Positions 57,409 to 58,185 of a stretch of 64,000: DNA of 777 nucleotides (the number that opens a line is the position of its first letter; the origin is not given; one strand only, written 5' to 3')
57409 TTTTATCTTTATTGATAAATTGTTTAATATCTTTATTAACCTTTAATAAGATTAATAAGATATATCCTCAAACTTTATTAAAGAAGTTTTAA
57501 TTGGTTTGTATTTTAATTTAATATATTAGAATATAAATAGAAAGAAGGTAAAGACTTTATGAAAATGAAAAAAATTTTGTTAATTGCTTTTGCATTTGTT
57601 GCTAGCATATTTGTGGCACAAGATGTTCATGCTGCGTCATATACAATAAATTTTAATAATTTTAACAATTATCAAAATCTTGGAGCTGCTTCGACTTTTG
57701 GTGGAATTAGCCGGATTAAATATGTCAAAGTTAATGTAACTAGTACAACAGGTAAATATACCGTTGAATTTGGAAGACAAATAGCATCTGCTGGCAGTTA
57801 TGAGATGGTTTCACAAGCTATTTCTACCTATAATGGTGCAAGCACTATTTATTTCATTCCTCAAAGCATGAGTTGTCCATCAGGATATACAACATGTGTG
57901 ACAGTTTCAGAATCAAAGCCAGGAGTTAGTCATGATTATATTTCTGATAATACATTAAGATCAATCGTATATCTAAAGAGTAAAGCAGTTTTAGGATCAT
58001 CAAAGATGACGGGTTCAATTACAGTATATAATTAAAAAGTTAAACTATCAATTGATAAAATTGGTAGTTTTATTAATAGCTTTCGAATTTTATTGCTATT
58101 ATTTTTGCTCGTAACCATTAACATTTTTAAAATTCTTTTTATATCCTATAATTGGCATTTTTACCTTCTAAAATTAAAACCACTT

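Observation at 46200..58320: Accessory island of about 12 kb between pheT and tRNA-Cys, built from regulator cassettes, an Abi gene and duplicated exporters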

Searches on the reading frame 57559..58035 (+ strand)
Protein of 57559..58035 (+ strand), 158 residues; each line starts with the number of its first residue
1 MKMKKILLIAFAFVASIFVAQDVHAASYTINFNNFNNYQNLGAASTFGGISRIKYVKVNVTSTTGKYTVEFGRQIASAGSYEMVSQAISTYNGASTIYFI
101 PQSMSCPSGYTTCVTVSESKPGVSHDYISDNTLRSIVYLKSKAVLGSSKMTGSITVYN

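Call 6: search_protein_families(library=pfam, proteins=[window:57559-58035:+], max_evalue=0.01)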
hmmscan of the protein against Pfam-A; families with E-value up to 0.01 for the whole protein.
window:57559-58035:+ (158 aa): 0 families

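Call 17: search_protein_families(library=ncbifam, proteins=[window:57559-58035:+], max_evalue=0.01)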
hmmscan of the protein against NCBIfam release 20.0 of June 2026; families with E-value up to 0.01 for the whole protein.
window:57559-58035:+ (158 aa): 0 families

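Call 18: search_protein_families(library=padloc, proteins=[window:57559-58035:+], max_evalue=0.01)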
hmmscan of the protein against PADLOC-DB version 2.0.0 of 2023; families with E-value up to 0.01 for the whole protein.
window:57559-58035:+ (158 aa): 0 families

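Call 19: search_protein_families(library=phrogs, proteins=[window:57559-58035:+], max_evalue=0.01)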
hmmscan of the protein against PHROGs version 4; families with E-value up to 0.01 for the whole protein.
window:57559-58035:+ (158 aa): 1 family
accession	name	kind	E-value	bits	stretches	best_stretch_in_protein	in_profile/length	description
phrog_35108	-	unknown function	0.0044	18.5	0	15-70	32-88/109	-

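Call 40: find_homologous_proteins(query=window:57559-58035:+, max_evalue=0.001)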
Query window:57559-58035:+ (158 aa): 2 proteins with E <= 0.001 among 65 candidates.
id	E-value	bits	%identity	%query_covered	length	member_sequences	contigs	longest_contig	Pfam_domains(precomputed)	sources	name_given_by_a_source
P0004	2.6e-94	330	100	100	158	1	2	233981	-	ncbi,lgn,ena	-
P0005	2.4e-56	207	66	100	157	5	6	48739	-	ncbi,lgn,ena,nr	ncbi:MAG: hypothetical protein HFG33_05040 [Bacilli bacterium]|nr:hypothetical protein [Bacilli bact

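Call 42: find_encoding_contigs(protein=P0005, flank=10000, max_places=10)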
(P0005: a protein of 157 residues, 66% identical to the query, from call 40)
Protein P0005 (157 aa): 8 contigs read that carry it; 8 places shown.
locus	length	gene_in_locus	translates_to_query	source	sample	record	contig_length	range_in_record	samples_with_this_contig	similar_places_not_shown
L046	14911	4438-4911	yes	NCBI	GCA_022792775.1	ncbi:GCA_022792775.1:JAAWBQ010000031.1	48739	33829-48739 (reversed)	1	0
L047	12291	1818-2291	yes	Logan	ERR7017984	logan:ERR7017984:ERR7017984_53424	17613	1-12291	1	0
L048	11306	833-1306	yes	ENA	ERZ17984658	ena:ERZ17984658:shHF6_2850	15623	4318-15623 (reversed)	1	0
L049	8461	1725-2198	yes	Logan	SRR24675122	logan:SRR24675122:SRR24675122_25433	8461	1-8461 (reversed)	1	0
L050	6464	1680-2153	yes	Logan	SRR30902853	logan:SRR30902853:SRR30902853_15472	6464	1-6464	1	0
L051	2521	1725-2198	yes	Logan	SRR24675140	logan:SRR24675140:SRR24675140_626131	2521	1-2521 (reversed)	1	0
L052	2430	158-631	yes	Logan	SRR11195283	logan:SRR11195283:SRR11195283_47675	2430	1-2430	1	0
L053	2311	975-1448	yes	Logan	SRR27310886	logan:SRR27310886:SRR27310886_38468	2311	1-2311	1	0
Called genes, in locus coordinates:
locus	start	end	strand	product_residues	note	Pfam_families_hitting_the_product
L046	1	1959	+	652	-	PF00005:ABC_tran, PF02687:FtsX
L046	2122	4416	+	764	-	PF00005:ABC_tran, PF02463:SMC_N (faint), PF02687:FtsX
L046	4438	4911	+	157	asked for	-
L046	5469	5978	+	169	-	-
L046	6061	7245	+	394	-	PF22694:CtpB_N-like, PF00595:PDZ, PF13180:PDZ_2, PF17820:PDZ_6, PF03572:Peptidase_S41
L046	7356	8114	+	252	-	PF00072:Response_reg, PF08769:Spo0A_C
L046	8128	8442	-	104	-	-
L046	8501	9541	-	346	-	-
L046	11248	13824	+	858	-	PF02739:5_3_exonuc_N, PF01367:5_3_exonuc, PF22619:DNA_polI_exo1, PF00476:DNA_pol_A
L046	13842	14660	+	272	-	PF01149:Fapy_DNA_glyco, PF06831:H2TH, PF06827:zf-FPG_IleRS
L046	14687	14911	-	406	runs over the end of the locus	PF02388:FemAB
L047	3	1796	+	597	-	?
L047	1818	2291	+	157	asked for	-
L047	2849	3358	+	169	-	-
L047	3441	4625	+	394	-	PF22694:CtpB_N-like, PF00595:PDZ, PF13180:PDZ_2, PF17820:PDZ_6, PF03572:Peptidase_S41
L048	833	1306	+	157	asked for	-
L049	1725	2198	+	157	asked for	-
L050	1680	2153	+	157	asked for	-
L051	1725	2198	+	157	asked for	-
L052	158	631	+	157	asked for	-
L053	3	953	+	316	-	?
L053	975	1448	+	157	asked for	-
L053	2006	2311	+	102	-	?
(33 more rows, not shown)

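Call 43: find_encoding_contigs(protein=P0004, flank=10000, max_places=10)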
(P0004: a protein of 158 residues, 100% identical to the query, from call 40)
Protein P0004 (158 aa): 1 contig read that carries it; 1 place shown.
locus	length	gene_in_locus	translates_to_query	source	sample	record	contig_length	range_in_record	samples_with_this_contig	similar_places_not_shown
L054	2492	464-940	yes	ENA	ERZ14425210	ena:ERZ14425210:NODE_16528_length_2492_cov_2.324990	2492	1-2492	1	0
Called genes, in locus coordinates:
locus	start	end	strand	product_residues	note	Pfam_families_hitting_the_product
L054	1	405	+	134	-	?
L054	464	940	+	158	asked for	-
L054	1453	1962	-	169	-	-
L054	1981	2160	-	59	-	-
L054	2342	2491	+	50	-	?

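Call 59: search_protein_representatives(protein=window:57559-58035:+)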
Query: 158 residues. Proteins with E-value up to 0.001 (for the whole library): 10; up to 1e-10: 2; up to 1e-30: 1. The best 10 are listed.
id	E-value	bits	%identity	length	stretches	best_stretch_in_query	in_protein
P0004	8.2e-95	330.4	100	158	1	1-158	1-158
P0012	5.9e-12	62.0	37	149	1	26-157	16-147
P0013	1.4e-08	51.1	29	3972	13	51-120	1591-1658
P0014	3.7e-07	46.5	32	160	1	4-157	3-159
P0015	8.8e-06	42.0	32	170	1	33-152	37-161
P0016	1.1e-04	38.5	29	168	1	2-148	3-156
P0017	2.4e-04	37.4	38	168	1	1-124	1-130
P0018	3.2e-04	37.0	26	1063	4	15-72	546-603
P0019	3.2e-04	37.0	33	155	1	13-157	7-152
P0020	3.6e-04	36.8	33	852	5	55-108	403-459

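Call 60: search_protein_families(library=pfam, proteins=[P0012, P0013, P0014, P0015, P0016, P0017, P0018, P0019, P0020], max_evalue=0.01)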
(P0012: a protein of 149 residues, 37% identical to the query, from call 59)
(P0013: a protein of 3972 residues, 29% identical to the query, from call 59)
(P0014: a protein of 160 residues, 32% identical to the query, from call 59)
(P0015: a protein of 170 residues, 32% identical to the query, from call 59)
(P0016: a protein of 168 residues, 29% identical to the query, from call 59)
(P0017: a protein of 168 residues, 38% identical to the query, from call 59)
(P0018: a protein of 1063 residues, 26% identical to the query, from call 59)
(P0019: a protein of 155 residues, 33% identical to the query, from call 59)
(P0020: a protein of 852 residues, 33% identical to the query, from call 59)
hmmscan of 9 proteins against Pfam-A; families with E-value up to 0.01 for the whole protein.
P0012 (149 aa): 0 families

P0013 (3972 aa): 2 families
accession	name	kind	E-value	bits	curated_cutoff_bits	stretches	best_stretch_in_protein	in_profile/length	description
PF09479.16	Flg_new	-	5.2e-30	103.8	27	4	630-689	3-64/65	Listeria-Bacteroides repeat domain (List_Bact_rpt)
PF14273.11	DUF4360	-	1.8e-07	31.6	27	0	1562-1604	2-44/178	Domain of unknown function (DUF4360)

P0014 (160 aa): 0 families

P0015 (170 aa): 0 families

P0016 (168 aa): 0 families

P0017 (168 aa): 0 families

P0018 (1063 aa): 8 families
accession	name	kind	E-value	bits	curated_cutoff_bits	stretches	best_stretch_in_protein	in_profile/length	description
PF14522.11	Cytochrome_C7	-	2.6e-28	98.1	24.8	0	525-591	13-67/67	Cytochrome c7 and related cytochrome c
PF22113.1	Mtrc-MtrF_II-IV_dom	-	1.6e-25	90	30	1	384-525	6-173/176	Outer membrane cytochrome MtrC/MtrF-like, domains II/IV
PF14537.11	Cytochrom_c3_2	-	5.1e-22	78.6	25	0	451-533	7-79/79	Cytochrome c3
PF09086.16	DUF1924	-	1.6e-07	32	22.5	0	786-818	6-38/96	Domain of unknown function (DUF1924)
PF10080.14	FtrD-like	-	8.5e-07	29.5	26.3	0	61-131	19-89/101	Membrane iron-sulfur containing protein FtrD-like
PF22799.2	PIR1-like_C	-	2.8e-06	28.4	27.6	0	882-917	8-43/74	Cell wall mannoprotein PIR1-like, C-terminal domain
PF15811.11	SVIP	-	0.00063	20.3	27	0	527-569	2-40/66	Small VCP/p97-interacting protein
PF25165.1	DUF7828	-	0.0015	18.6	25.7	0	786-814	7-35/87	Domain of unknown function (DUF7828)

P0019 (155 aa): 0 families

P0020 (852 aa): 2 families
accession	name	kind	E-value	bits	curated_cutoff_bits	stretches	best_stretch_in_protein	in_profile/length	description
PF13585.12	CHU_C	-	1.1e-15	58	27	1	761-833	1-72/86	CHU_C Type IX secretion signal domain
PF09992.14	NAGPA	-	4.3e-05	24.2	25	0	299-343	41-85/169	Phosphodiester glycosidase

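Call 68: predict_structure(alignment_id=A1)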
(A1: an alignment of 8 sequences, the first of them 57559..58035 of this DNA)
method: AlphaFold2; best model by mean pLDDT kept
length: 158 residues; sequences in the alignment: 8
mean_pLDDT: 81.6   pTM: 0.76
mean pLDDT of the five models: 81.6, 79.7, 76.7, 76.1, 70.9
residues with pLDDT >= 90: 76; 70-90: 50; 50-70: 9; < 50: 23
segments of 3 or more residues with pLDDT < 50: 1-23
pLDDT, mean of each block of 10 residues (from residue 1): 43 45 72 90 88 95 91 79 83 91 84 89 94 92 78 95
secondary structure, 60 per line:
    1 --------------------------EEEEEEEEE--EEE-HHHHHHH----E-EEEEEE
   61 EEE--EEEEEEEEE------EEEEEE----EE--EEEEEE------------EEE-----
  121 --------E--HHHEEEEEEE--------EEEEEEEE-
elements in order: E27-35 E38-40 H42-48 E55-63 E66-74 E81-86 E95-100 E113-115 E135-141 E150-157

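Call 71: fold_search(model_id=the predicted structure, library=pdb)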
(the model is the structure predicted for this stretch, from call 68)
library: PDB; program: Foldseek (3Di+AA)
matches with E <= 10: 1509; with E <= 0.001: 2
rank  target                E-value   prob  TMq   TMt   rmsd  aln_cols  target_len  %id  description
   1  5jxi                  7.1e-04  0.99  0.33  0.14  10.6       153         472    6  Structure of the unliganded form of the proprotein convertase furin in presence of EDTA. (released 2016-10-05)
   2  4d3l_A                8.9e-04  1.00  0.39  0.44   7.8       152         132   17  SeMet structure of a novel carbohydrate binding module from glycoside hydrolase family 9 (Cel9A) from Ruminococcus fla (released 2016-01-20)
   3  4d3l_B                1.1e-03  1.00  0.38  0.44   7.8       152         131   17  SeMet structure of a novel carbohydrate binding module from glycoside hydrolase family 9 (Cel9A) from Ruminococcus fla (released 2016-01-20)
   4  5jmo_A                1.3e-03  1.00  0.37  0.16   6.9       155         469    8  X-ray structure of furin in complex with the inhibitory antibody Nb14 (released 2016-12-07)
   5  5jmo_B                1.3e-03  1.00  0.37  0.16   6.9       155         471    8  X-ray structure of furin in complex with the inhibitory antibody Nb14 (released 2016-12-07)
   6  9fid_C                1.5e-03  0.99  0.35  0.16   7.0       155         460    7  X-ray structure of furin (PCSK3) in complex with the PC1/3 (PCSK1) prodomain mutant R78K,R80A (released 2025-09-10)
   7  1p8j_C                1.7e-03  1.00  0.37  0.16   6.5       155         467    8  CRYSTAL STRUCTURE OF THE PROPROTEIN CONVERTASE FURIN (released 2003-07-08)
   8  6hlb_A                1.7e-03  0.98  0.32  0.15   7.5       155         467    6  X-ray structure of furin in complex with the cyclic peptide c[succinyl-Phe-2-Nal-(Arg)4-Lys]-Arg-4-Amba (released 2019-02-06)
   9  9fid_A                1.8e-03  0.98  0.34  0.15   8.7       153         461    7  X-ray structure of furin (PCSK3) in complex with the PC1/3 (PCSK1) prodomain mutant R78K,R80A (released 2025-09-10)
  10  7lcu                  1.8e-03  0.98  0.34  0.15   8.7       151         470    7  X-ray structure of Furin bound to BOS-318, a small molecule inhibitor (released 2022-01-12)
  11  1p8j_H                1.9e-03  0.99  0.35  0.15   9.7       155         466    8  CRYSTAL STRUCTURE OF THE PROPROTEIN CONVERTASE FURIN (released 2003-07-08)
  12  1p8j_B                2.0e-03  1.00  0.38  0.16   6.5       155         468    8  CRYSTAL STRUCTURE OF THE PROPROTEIN CONVERTASE FURIN (released 2003-07-08)
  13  7o1y                  2.1e-03  0.99  0.38  0.16   8.4       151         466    8  X-ray structure of furin in complex with the guanylhydrazone-based inhibitor 2 (mi307) soaked at 0.25 M NaCl (released 2021-09-01)
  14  5jxg                  2.2e-03  0.98  0.35  0.15   8.7       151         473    7  Structure of the unliganded form of the proprotein convertase furin. (released 2016-10-05)
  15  3x0t_B                2.3e-03  0.99  0.32  0.43   8.0       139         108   10  Crystal structure of PirA (released 2015-08-26)
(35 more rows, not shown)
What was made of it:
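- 57559..58035 (+): sec158, a secreted protein. It has a signal peptide ending VHA|AS and two invariant cysteines (C106, C113), and is predicted to be a beta-sandwich. AF2 model pLDDT 81.6; best PDB matches have TM of 0.45 or less (calls 68, 71).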

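Call 106: find_encoding_contigs(protein=P0012, flank=8000, max_places=6)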
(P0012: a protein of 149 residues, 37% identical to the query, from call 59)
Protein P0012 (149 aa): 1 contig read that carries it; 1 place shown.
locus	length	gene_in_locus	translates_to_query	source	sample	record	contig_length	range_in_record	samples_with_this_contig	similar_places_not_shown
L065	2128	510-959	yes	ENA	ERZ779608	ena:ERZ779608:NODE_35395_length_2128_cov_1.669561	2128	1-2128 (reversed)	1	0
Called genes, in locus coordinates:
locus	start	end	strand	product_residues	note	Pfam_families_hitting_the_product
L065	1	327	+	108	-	?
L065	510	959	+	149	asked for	-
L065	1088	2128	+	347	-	?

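Call 107: search_protein_families(library=pfam, proteins=[L065:1-327:+, L065:1088-2128:+], max_evalue=0.01)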
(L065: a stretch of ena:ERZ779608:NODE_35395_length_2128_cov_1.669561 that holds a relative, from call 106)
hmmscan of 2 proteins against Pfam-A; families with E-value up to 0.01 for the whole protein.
L065:1-327:+ (108 aa): 1 family
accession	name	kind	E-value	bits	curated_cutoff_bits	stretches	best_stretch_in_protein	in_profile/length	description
PF02687.27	FtsX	-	1.8e-10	41.4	25.5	1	2-99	25-120/120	FtsX-like permease C-terminal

L065:1088-2128:+ (347 aa): 4 families
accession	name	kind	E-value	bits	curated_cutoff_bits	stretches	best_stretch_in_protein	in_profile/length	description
PF00005.33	ABC_tran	-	5.3e-36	124.7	25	1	17-157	1-137/137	ABC transporter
PF02463.25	SMC_N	-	6.3e-07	29.5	40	1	26-197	23-209/220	RecF/RecN/SMC N terminal domain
PF13304.12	AAA_21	-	1.6e-05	25.6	27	1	29-78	1-67/304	AAA domain, putative AbiEii toxin, Type IV TA system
PF13555.12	AAA_29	-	0.0008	19.6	27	1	23-54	18-49/61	P-loop containing region of AAA domain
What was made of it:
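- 57559..58035 (+): The homologue P0012 (37% identity) sits between an FtsX-ending gene and an ABC_tran-starting gene (calls 106, 107).
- A 37%-identical sec158 homologue lies between an FtsX-ending gene and an ABC-starting gene on an unrelated contig (calls 59, 106, 107).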
